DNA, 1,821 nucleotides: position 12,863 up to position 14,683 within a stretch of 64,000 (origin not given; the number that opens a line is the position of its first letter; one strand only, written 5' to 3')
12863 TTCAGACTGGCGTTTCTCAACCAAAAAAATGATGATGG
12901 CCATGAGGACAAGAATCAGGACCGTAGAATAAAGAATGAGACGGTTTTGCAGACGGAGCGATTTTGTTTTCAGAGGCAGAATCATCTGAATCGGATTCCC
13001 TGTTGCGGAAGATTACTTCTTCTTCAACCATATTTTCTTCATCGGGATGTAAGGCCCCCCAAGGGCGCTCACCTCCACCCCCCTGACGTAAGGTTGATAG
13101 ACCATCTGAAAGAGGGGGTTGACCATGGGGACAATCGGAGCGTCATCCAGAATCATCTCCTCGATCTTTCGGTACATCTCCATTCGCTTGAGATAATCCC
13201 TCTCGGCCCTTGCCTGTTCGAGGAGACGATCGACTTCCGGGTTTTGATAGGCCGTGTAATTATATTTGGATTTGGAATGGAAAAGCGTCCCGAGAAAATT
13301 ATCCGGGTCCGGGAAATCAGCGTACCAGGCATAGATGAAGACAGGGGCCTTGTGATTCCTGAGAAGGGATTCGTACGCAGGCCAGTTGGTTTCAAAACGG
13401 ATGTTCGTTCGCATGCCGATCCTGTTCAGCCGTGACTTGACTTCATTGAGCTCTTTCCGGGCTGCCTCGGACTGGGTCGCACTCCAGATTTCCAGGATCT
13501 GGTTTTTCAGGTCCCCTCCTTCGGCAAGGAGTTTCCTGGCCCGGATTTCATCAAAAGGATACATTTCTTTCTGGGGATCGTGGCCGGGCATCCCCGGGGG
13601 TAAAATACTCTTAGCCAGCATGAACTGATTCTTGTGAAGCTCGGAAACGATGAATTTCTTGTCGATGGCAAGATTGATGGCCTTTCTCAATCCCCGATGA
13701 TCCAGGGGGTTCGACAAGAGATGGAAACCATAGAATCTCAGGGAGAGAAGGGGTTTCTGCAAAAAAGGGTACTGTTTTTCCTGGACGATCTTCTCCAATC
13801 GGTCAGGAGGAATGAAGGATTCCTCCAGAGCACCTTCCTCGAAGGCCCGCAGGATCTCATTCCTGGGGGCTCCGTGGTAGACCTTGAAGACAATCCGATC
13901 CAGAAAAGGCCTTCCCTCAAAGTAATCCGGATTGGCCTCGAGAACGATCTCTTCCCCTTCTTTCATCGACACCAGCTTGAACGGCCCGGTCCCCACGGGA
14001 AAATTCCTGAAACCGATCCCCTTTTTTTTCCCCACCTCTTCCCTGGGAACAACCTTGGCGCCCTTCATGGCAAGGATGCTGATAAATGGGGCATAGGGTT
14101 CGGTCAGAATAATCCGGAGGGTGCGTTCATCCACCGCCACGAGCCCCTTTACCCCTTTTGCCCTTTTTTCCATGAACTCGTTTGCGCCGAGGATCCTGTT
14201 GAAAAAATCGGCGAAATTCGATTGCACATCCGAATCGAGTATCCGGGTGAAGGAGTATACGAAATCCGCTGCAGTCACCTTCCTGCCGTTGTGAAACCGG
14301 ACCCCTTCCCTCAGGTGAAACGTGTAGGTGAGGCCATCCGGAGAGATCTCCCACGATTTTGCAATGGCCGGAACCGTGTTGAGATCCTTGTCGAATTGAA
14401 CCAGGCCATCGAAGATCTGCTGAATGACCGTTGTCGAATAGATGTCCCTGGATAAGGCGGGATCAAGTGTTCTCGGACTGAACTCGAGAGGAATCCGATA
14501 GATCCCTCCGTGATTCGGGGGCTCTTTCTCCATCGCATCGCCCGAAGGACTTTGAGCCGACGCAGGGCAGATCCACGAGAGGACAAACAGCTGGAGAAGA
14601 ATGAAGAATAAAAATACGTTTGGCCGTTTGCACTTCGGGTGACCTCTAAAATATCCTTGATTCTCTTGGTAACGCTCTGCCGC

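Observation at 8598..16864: Candidate autoinducing-peptide circuit: sigma54 activator, Sec-leader/pentapeptide micro-gene, orphan OppA-like binding protein and kinase relay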

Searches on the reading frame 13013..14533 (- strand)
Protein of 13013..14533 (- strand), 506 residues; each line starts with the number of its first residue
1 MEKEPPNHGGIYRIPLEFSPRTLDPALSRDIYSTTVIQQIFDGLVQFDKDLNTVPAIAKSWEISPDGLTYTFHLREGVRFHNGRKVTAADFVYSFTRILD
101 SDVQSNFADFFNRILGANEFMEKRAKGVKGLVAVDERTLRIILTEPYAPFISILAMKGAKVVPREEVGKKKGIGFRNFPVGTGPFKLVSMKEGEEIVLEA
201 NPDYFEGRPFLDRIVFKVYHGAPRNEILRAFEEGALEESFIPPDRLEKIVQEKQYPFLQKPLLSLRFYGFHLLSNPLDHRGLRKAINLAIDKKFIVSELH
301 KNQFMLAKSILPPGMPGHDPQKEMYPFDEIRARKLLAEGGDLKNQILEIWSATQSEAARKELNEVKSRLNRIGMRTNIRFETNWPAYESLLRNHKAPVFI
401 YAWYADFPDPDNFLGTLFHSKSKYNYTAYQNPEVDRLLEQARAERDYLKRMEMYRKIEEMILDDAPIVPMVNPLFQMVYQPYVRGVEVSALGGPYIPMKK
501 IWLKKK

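Call 3: search_protein_families(library=pfam, proteins=[window:13013-14533:-])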
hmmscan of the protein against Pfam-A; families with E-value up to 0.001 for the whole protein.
window:13013-14533:- (506 aa): 1 family
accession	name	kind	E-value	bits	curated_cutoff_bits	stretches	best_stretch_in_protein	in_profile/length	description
PF00496.27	SBP_bac_5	-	1.4e-86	291.3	32.4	1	53-424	2-367/368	Bacterial extracellular solute-binding proteins, family 5 Middle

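Call 8: find_related_loci(query=window:13013-14533:-, collection=genome_contigs, flank=6000)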
Query window:13013-14533:- (506 aa) in genome_contigs; peptide patterns used: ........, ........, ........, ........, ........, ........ (x = any residue, [..] = any of these).
63 stretches matched a pattern; 18 encode a relative of the query (tblastn E <= 1e-3); 17 distinct loci.
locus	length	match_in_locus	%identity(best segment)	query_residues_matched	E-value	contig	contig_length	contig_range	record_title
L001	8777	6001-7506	71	4-505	0e+0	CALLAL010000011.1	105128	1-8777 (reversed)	MAG: uncultured bacterium isolate N1_Bin_METABAT__110_1 genome assembly, contig: c_000000315051, whole genome shotgun se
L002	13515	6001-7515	69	1-505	0e+0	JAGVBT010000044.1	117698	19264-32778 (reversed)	MAG: Deltaproteobacteria bacterium isolate DeMMO6_17 c_000000088714, whole genome shotgun sequence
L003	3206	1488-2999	69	3-506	0e+0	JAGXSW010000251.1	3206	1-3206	MAG: Syntrophaceae bacterium isolate CROMO_BS_212_2_0 c_000000991305, whole genome shotgun sequence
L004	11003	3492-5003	69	4-505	0e+0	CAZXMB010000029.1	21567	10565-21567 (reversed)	MAG TPA_asm: uncultured Syntrophaceae bacterium isolate SRP098346_co1_431 genome assembly, contig: NODE_2233_length_2156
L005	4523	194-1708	67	3-505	0e+0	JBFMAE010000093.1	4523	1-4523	MAG: Thermodesulfobacteriota bacterium isolate MAG130 MAG130_93, whole genome shotgun sequence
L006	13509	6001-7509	69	3-505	0e+0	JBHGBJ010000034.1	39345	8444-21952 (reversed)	MAG: Thermodesulfobacteriota bacterium isolate SBS.BIN.12 SBSBIN12_contig_34, whole genome shotgun sequence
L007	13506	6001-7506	66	3-506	0e+0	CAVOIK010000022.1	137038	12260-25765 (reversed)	MAG: uncultured delta proteobacterium isolate MFD10007.bin.2.135 genome assembly, contig: contig_45183, whole genome sho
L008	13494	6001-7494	67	10-505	0e+0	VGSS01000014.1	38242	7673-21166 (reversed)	MAG: Deltaproteobacteria bacterium isolate K_DeepCast_250m_m2_302 K_DeepCast_250m_m2_302_Ga0194125_10001608, whole genom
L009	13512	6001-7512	65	2-503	0e+0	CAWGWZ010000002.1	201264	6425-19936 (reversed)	MAG: uncultured delta proteobacterium isolate MFD04408.bin.3.38 genome assembly, contig: contig_11024, whole genome shot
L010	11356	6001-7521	62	2-506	0e+0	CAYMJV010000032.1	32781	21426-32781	MAG TPA_asm: uncultured Syntrophaceae bacterium isolate binchicken_co378_81 genome assembly, contig: NODE_1042_length_32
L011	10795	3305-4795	64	4-498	0e+0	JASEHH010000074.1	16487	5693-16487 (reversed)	MAG: Thermodesulfobacteriota bacterium isolate Yes70-18 NODE_1378_length_16487_cov_56.221215, whole genome shotgun seque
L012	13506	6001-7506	60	6-505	0e+0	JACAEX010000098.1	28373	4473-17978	MAG: Syntrophaceae bacterium isolate L.E.D.62 k119_1478426, whole genome shotgun sequence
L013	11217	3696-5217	66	2-506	0e+0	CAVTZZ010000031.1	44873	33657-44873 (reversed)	MAG: uncultured delta proteobacterium isolate MFD04408.bin.2.108 genome assembly, contig: contig_16334, whole genome sho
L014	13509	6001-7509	69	6-506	0e+0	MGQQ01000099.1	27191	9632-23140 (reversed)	MAG: Deltaproteobacteria bacterium RBG_16_49_23 RBG_16_scaffold_3793, whole genome shotgun sequence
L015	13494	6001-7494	46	10-506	5e-144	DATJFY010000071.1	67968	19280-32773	MAG TPA_asm: Verrucomicrobiia bacterium isolate SMAG_U15472 k141_9447716, whole genome shotgun sequence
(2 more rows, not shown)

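Call 17: search_solved_structures(query=window:13013-14533:-, max_evalue=1e-10)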
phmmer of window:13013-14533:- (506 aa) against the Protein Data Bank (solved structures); distinct sequences matched with E-value up to 1e-10: 77 (the best 60 are shown).
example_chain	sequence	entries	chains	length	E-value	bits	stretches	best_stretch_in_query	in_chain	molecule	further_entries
8upi_A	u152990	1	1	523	6.5e-72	246.2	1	8-473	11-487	Peptide ABC transporter substrate-binding protein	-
5u4o_A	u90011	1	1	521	6.2e-57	196.8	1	8-470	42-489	ABC transporter substrate-binding protein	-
1dpp_A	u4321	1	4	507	7.8e-54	186.6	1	20-493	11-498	DIPEPTIDE BINDING PROTEIN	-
8z1y_F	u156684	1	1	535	9.4e-54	186.3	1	20-493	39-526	Dipeptide-binding protein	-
5f1q_A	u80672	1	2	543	4e-53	184.3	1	20-492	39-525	Periplasmic dipeptide transport protein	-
1dpe_A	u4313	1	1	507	7.1e-53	183.5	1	20-493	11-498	DIPEPTIDE-BINDING PROTEIN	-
8z1z_F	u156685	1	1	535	1e-52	182.9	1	20-493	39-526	Dipeptide-binding protein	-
4gl8_A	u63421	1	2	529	1.5e-51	179.1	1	11-467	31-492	Oligopeptide ABC transporter OppAIV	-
8are_A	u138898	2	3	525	8.7e-51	176.6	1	13-494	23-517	Oligopeptide-binding protein OppA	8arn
3m8u_A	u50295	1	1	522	1.7e-50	175.6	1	19-474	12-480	Heme-binding protein A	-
8ay0_A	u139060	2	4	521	1.3e-48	169.4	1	15-472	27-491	Dipeptide-binding protein DppE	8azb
3tpa_A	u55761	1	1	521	8.9e-46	160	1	19-485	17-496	Heme-binding protein A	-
6ofq_A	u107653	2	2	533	3.4e-45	158.1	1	3-489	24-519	Heme-binding protein A / AI-2 binding protein A | Heme-binding protein A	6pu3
9pv8_A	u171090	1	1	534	6.4e-44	153.9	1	13-470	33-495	Oligopeptide-binding protein OppA3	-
1uqw_A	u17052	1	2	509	2.1e-42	148.9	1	21-472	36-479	PUTATIVE BINDING PROTEIN YLIB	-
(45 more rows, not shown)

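Call 18: search_protein_families(library=ncbifam, proteins=[window:13013-14533:-], max_evalue=0.01)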
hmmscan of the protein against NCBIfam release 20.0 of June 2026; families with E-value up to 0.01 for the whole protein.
window:13013-14533:- (506 aa): 12 families
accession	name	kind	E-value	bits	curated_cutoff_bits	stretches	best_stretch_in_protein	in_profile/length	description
NF045467.1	Opp4A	equivalog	1e-55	189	650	1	7-492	32-547/556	oligopeptide ABC transporter substrate-binding protein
NF043070.1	DppA_dipep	equivalog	7.7e-55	186.4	1005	1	19-483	38-513/535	dipeptide ABC transporter periplasmic-binding protein DppA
NF011684.0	PRK15104.1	equivalog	7.6e-45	153.6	947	1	21-486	50-524/543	oligopeptide ABC transporter substrate-binding protein OppA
NF011942.0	PRK15413.1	equivalog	1.3e-44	152.8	594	1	21-471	39-481/512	glutathione ABC transporter substrate-binding protein GsiB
NF011689.0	PRK15109.1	equivalog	1.1e-42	146.5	560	1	31-492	56-529/547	ABC transporter substrate-binding protein SapA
TIGR02294.1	nickel_nikA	equivalog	4.1e-39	134.5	393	1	38-487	33-487/501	nickel ABC transporter substrate-binding protein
NF007287.0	PRK09755.1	equivalog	8.4e-36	123.9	1098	1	13-490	36-520/535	ABC transporter substrate-binding protein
NF045468.1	Opp5A_nikA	equivalog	7e-35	120.4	600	1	16-485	24-471/488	nickel ABC transporter substrate-binding protein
NF047575.1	opine_bind_CntA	exception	4.6e-27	94.8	800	1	40-477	65-509/535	staphylopine-dependent metal ABC transporter substrate-binding lipoprotein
TIGR04028.1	SBP_KPN_01854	hypoth_equivalog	1.1e-23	83.6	468.5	2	277-496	267-503/509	TIGR04028 family ABC transporter substrate-binding protein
NF010149.0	PRK13626.1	equivalog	2.1e-13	49.8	476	2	32-108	142-218/552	HTH-type transcriptional regulator SgrR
NF043077.1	MMSYN1_0169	equivalog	2.7e-07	29.4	650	1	11-115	39-151/896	oligopeptide ABC transporter substrate-binding protein OppA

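Call 22: search_solved_structures(query=window:13013-14533:-, max_evalue=1e-50, show_alignments=3)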
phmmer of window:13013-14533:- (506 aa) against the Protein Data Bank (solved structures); distinct sequences matched with E-value up to 1e-50: 9.
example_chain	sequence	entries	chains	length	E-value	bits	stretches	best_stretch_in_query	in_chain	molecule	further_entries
8upi_A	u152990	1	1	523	6.5e-72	246.2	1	8-473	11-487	Peptide ABC transporter substrate-binding protein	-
5u4o_A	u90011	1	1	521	6.2e-57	196.8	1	8-470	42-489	ABC transporter substrate-binding protein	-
1dpp_A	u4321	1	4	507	7.8e-54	186.6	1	20-493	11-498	DIPEPTIDE BINDING PROTEIN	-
8z1y_F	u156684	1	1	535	9.4e-54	186.3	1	20-493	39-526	Dipeptide-binding protein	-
5f1q_A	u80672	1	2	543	4e-53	184.3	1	20-492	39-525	Periplasmic dipeptide transport protein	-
1dpe_A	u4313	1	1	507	7.1e-53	183.5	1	20-493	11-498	DIPEPTIDE-BINDING PROTEIN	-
8z1z_F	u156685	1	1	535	1e-52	182.9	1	20-493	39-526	Dipeptide-binding protein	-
4gl8_A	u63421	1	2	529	1.5e-51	179.1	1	11-467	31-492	Oligopeptide ABC transporter OppAIV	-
8are_A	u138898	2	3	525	8.7e-51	176.6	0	13-494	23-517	Oligopeptide-binding protein OppA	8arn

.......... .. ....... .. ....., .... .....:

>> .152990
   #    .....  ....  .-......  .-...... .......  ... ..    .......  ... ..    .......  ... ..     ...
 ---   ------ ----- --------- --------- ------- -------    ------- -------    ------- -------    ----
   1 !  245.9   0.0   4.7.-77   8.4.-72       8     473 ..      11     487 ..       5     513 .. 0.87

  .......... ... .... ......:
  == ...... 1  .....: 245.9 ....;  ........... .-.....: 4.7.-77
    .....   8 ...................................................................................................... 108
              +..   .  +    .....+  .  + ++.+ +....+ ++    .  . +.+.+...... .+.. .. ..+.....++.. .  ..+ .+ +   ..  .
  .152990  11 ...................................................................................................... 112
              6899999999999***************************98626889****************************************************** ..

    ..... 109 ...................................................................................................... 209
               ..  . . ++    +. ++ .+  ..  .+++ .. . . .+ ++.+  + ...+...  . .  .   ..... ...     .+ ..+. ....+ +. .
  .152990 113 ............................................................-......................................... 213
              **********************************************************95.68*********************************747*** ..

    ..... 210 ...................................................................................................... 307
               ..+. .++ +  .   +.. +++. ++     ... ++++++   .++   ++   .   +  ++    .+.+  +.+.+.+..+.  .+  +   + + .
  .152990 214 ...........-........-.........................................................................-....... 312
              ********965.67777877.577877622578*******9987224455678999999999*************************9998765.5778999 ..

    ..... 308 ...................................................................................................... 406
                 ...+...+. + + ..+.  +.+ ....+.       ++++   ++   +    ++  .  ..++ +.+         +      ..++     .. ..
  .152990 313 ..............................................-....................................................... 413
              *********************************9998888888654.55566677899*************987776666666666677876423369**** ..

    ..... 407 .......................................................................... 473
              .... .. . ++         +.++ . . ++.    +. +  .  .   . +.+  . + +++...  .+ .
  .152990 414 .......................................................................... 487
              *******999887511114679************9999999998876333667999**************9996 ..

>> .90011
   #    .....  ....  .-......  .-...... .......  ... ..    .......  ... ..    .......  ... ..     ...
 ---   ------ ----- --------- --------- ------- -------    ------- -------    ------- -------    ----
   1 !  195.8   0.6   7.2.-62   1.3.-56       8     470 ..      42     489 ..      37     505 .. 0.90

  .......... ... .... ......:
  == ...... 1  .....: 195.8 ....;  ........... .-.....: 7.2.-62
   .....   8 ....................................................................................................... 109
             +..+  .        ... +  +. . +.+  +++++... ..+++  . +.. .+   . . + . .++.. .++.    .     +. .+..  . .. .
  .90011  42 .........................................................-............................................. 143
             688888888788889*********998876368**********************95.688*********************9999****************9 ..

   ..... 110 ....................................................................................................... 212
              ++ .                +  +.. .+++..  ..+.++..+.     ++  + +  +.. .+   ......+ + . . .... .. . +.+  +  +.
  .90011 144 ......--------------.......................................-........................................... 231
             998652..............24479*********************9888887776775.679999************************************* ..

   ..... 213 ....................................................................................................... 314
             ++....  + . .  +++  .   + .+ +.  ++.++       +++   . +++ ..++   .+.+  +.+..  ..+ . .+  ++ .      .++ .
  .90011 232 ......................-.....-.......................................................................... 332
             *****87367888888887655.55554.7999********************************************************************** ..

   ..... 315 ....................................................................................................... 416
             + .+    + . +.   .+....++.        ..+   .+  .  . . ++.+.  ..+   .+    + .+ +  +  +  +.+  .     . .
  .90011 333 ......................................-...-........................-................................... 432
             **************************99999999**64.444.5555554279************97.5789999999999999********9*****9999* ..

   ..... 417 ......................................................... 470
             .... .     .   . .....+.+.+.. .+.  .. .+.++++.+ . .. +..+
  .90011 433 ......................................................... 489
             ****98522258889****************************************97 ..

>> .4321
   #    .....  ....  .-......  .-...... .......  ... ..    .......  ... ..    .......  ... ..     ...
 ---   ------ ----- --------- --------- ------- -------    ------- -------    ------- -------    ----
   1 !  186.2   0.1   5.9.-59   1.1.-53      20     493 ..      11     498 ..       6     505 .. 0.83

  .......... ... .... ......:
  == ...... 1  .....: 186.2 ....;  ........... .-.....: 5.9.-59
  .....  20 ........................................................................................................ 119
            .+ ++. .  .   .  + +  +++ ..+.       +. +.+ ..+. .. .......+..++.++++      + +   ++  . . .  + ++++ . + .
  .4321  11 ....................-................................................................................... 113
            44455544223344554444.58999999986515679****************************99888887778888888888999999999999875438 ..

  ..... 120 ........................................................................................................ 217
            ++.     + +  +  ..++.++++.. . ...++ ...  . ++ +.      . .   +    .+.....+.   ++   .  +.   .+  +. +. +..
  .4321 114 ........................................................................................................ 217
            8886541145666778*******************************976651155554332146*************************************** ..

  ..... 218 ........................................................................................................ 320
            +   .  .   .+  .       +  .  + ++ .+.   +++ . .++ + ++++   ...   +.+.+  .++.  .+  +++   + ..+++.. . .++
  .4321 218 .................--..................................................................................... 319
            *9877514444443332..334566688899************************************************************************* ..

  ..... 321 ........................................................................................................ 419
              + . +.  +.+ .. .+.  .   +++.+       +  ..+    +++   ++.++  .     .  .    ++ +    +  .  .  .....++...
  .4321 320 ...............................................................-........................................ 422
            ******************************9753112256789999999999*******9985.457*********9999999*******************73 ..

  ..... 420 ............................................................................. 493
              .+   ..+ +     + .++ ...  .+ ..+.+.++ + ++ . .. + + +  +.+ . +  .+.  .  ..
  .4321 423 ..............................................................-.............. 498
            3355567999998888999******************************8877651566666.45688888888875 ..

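Call 49: find_homologous_proteins(query=window:13013-14533:-, max_evalue=1e-60)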
Query window:13013-14533:- (506 aa): 3674 proteins with E <= 1e-60 among 8000 candidates; the best 120 are listed.
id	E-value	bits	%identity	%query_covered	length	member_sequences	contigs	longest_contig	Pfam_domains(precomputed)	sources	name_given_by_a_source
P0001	0.0e+0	1158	100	100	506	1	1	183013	PF00496.28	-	-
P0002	1.3e-250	851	72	99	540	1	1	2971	PF00496.28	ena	-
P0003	1.4e-249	847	74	100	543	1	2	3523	PF00496.28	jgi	jgi:oligopeptide transport system substrate-binding protein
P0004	3.5e-248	843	73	99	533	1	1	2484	PF00496.28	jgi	jgi:peptide/nickel transport system substrate-binding protein/oligopeptide transport system substrat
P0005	4.4e-247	839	73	99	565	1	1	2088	PF00496.28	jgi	jgi:peptide/nickel transport system substrate-binding protein/oligopeptide transport system substrat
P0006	1.1e-246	838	72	98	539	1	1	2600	PF00496.28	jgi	jgi:peptide/nickel transport system substrate-binding protein/oligopeptide transport system substrat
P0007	5.1e-246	836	71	100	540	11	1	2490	PF00496.28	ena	-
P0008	6.9e-246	835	71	100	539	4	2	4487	PF00496.28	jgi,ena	jgi:peptide/nickel transport system substrate-binding protein/oligopeptide transport system substrat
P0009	1.8e-245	834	72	99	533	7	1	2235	PF00496.28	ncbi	-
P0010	4.1e-245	833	71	100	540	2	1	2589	PF00496.28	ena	-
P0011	7.3e-245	832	73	99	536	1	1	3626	PF00496.28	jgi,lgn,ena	-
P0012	1.5e-244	831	72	99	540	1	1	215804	PF00496.28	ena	-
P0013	3.2e-244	830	72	99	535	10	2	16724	PF00496.28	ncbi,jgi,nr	ncbi:MAG: ABC transporter substrate-binding protein [Deltaproteobacteria bacterium]|nr:ABC transport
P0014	2.0e-243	827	70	100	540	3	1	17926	PF00496.28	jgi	jgi:oligopeptide transport system substrate-binding protein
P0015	2.5e-243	827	71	100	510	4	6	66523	PF00496.28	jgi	jgi:peptide/nickel transport system substrate-binding protein/oligopeptide transport system substrat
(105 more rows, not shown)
